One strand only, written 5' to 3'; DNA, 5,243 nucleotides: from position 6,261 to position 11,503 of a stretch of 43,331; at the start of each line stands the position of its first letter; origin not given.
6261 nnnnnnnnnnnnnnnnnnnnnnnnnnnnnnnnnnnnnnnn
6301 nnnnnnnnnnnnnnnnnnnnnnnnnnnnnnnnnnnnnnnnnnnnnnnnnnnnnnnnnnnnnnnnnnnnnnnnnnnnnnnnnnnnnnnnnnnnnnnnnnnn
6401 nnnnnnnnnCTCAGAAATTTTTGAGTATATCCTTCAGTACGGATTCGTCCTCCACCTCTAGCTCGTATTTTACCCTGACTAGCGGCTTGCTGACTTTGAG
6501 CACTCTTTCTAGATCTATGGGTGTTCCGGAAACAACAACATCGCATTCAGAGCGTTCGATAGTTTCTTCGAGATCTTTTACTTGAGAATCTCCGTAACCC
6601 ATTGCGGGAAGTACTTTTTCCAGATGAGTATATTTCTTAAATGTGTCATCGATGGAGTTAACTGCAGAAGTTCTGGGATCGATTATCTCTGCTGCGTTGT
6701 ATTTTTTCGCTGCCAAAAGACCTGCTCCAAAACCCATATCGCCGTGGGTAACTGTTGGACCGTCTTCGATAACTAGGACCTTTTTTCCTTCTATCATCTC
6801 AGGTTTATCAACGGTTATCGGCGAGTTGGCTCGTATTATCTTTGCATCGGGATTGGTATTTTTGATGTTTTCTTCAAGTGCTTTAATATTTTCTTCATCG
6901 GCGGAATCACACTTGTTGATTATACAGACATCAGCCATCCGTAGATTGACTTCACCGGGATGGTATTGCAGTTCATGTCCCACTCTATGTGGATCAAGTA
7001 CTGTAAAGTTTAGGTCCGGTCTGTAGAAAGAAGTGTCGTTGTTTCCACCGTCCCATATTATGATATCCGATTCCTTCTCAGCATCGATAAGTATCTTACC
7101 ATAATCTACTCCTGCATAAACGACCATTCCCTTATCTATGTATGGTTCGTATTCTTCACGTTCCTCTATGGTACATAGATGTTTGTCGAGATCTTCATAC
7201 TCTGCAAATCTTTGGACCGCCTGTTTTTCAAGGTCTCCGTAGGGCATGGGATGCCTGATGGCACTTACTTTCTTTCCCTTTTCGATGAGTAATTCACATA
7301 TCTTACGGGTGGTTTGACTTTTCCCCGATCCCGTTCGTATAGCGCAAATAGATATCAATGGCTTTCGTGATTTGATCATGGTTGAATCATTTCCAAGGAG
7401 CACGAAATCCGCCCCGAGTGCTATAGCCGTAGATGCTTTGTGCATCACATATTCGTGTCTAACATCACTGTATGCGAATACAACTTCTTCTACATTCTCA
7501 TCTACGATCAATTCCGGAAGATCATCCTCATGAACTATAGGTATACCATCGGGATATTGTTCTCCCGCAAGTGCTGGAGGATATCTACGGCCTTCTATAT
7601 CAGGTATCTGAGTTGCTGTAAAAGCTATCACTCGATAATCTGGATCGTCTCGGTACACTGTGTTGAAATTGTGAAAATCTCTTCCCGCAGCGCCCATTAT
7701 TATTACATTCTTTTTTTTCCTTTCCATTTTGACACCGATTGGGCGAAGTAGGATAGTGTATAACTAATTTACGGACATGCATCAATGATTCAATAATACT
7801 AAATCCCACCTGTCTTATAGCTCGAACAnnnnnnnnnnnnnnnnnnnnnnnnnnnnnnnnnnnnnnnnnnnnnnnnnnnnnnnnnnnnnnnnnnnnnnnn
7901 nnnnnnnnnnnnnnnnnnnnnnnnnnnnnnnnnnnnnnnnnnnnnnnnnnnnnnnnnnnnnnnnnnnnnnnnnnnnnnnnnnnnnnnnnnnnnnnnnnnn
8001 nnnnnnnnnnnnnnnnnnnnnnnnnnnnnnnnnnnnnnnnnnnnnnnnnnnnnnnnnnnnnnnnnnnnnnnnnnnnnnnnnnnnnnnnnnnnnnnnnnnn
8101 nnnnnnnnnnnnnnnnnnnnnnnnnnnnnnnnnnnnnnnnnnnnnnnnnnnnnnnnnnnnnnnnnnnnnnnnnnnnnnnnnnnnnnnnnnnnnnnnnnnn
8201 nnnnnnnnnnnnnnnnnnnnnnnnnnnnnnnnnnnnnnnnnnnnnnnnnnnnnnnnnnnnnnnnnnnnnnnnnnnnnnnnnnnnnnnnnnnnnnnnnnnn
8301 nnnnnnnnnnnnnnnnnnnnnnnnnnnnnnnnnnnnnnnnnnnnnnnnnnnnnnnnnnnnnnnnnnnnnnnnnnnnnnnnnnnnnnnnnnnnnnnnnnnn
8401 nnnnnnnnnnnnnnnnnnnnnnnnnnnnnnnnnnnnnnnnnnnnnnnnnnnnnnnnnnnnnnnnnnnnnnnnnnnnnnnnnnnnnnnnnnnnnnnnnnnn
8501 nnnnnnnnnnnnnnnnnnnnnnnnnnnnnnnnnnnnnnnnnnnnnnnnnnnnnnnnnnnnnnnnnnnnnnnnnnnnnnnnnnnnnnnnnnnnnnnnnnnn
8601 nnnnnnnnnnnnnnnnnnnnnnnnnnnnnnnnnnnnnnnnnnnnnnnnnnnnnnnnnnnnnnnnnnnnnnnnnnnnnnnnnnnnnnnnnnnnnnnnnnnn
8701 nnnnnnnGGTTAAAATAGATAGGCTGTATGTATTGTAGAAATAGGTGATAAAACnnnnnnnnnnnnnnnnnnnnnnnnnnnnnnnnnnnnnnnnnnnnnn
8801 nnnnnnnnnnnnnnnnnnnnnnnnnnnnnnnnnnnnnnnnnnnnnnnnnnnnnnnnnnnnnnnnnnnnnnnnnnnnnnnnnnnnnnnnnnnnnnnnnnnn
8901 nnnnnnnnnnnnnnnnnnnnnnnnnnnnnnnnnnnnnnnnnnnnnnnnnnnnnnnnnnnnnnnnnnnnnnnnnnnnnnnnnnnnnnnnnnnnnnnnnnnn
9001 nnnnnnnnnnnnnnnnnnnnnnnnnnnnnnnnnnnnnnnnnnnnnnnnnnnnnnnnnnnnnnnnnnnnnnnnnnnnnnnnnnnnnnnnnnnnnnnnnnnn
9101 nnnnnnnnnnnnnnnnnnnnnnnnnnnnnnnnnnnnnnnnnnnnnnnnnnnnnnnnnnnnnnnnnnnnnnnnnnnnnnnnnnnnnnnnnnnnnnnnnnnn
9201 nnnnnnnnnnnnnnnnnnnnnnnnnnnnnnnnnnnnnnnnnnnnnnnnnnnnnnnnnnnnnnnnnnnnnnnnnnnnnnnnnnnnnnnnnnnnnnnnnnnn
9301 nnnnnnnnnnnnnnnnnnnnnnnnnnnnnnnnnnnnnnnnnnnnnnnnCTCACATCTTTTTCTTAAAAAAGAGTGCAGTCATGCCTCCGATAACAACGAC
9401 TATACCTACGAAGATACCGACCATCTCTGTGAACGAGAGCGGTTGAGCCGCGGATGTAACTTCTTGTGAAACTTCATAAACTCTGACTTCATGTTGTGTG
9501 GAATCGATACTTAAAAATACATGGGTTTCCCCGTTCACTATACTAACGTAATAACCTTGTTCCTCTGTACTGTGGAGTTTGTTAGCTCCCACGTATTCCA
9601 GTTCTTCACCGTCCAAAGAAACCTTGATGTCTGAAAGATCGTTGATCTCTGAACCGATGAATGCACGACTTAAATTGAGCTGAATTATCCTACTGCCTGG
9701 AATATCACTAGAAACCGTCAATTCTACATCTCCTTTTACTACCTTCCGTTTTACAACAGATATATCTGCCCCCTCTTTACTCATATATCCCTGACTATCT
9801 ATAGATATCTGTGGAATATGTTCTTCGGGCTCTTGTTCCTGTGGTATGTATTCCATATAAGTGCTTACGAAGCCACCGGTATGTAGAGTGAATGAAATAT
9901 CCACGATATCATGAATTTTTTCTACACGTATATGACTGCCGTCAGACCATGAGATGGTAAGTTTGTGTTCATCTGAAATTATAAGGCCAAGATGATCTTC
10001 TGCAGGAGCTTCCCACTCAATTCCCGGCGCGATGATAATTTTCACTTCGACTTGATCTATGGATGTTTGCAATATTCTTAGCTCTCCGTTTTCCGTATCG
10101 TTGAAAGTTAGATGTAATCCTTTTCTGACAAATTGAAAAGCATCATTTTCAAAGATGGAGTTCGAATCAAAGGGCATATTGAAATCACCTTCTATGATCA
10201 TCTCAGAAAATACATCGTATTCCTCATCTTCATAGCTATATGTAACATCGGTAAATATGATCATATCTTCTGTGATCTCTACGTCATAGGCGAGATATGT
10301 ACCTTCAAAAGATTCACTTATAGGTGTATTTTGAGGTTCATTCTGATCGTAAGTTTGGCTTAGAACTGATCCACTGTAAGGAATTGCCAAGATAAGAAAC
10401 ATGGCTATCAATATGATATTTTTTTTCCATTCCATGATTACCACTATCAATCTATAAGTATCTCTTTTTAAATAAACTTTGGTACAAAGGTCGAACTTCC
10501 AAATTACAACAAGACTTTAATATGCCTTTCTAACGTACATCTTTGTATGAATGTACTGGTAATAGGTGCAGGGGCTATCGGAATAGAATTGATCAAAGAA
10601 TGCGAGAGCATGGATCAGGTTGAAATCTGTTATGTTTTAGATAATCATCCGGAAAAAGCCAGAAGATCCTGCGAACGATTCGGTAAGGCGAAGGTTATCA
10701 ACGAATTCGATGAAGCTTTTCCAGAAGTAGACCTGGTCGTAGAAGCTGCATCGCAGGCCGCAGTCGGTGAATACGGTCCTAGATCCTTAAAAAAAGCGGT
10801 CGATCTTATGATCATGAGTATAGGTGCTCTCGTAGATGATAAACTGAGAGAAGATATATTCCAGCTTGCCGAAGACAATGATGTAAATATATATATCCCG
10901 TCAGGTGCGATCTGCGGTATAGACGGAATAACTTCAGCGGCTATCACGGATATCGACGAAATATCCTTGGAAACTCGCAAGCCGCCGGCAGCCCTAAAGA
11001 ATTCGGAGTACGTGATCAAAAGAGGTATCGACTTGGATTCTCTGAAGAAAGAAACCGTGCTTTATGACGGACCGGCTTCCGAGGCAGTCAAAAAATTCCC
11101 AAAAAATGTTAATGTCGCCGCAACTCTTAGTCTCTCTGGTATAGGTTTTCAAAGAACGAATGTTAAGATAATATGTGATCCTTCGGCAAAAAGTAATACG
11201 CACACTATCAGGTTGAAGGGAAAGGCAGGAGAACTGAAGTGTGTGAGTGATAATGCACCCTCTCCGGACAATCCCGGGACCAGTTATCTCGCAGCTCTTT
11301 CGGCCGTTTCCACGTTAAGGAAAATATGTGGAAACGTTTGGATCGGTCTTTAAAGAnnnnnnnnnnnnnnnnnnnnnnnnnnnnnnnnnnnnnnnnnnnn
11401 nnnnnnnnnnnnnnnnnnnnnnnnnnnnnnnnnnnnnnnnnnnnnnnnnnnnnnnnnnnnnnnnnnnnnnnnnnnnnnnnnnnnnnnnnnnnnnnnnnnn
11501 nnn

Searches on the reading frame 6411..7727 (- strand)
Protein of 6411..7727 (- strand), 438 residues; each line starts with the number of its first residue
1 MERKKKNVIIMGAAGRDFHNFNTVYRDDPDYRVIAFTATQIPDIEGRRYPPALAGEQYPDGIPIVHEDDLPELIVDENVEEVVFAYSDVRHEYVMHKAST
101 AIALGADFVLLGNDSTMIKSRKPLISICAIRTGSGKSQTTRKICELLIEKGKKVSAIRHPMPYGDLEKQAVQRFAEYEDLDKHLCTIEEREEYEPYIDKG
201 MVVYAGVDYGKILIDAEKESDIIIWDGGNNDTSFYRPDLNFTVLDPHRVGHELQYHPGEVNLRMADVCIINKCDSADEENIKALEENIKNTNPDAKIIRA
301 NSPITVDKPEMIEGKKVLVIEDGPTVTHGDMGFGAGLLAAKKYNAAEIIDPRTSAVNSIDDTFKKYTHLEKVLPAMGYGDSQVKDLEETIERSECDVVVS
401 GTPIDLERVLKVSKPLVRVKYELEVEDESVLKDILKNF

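Call 19: search_protein_families(library=pfam, proteins=[window:6411-7727:-], max_evalue=0.01)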
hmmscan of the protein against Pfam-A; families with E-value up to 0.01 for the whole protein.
window:6411-7727:- (438 aa): 3 families
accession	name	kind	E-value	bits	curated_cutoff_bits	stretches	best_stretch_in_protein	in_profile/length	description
PF02492.25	cobW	-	7.1e-06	26.2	20.7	1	234-298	112-179/180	CobW/HypB/UreG, nucleotide-binding domain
PF03308.22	MeaB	-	0.0049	16.3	23.1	0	244-283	153-191/273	Methylmalonyl Co-A mutase-associated GTPase MeaB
PF01656.29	CbiA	-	0.0096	16.3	25.4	0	125-157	1-33/125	CobQ/CobB/MinD/ParA nucleotide binding domain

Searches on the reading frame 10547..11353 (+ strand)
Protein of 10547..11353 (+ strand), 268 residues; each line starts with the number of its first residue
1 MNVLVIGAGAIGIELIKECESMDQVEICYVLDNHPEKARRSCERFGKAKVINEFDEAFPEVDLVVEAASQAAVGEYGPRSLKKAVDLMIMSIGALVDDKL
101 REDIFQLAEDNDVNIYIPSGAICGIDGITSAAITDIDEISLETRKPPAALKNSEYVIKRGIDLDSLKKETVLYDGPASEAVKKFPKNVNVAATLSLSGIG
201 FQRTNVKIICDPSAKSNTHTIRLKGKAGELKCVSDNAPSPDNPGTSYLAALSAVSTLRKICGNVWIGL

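Call 19: search_protein_families(library=pfam, proteins=[window:10547-11353:+], max_evalue=0.01)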
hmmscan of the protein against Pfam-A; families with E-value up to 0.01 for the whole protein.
window:10547-11353:+ (268 aa): 9 families
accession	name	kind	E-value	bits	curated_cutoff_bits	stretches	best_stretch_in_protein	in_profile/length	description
PF01958.23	Asp_DH_C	-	1.3e-34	118.7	27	1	167-254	2-89/89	Aspartate dehydrogenase, C-terminal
PF03447.22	NAD_binding_3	-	7.1e-19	69.1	24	1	7-118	1-116/116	Homoserine dehydrogenase, NAD binding domain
PF01408.29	GFO_IDH_MocA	-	4.3e-05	24.6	24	1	1-65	1-67/120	Oxidoreductase family, NAD-binding Rossmann fold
PF01113.26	DapB_N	-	0.0001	22.8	25.6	1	1-106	1-111/124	Dihydrodipicolinate reductase, N-terminus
PF03807.23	F420_oxidored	-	0.0016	19.4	21.6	1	3-67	2-66/94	NADP oxidoreductase coenzyme F420-dependent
PF01488.26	Shikimate_DH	-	0.0027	18.2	24.3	1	2-70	14-85/138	Shikimate / quinate 5-dehydrogenase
PF16912.11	Glu_dehyd_C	-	0.0049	16.8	34.9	1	3-72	34-111/211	Glucose dehydrogenase C-terminus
PF03435.24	Sacchrp_dh_NADP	-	0.0054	17.5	25.1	1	3-52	1-50/129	Saccharopine dehydrogenase NADP binding domain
PF02254.24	TrkA_N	-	0.0073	17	23.8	0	3-50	1-46/116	TrkA-N domain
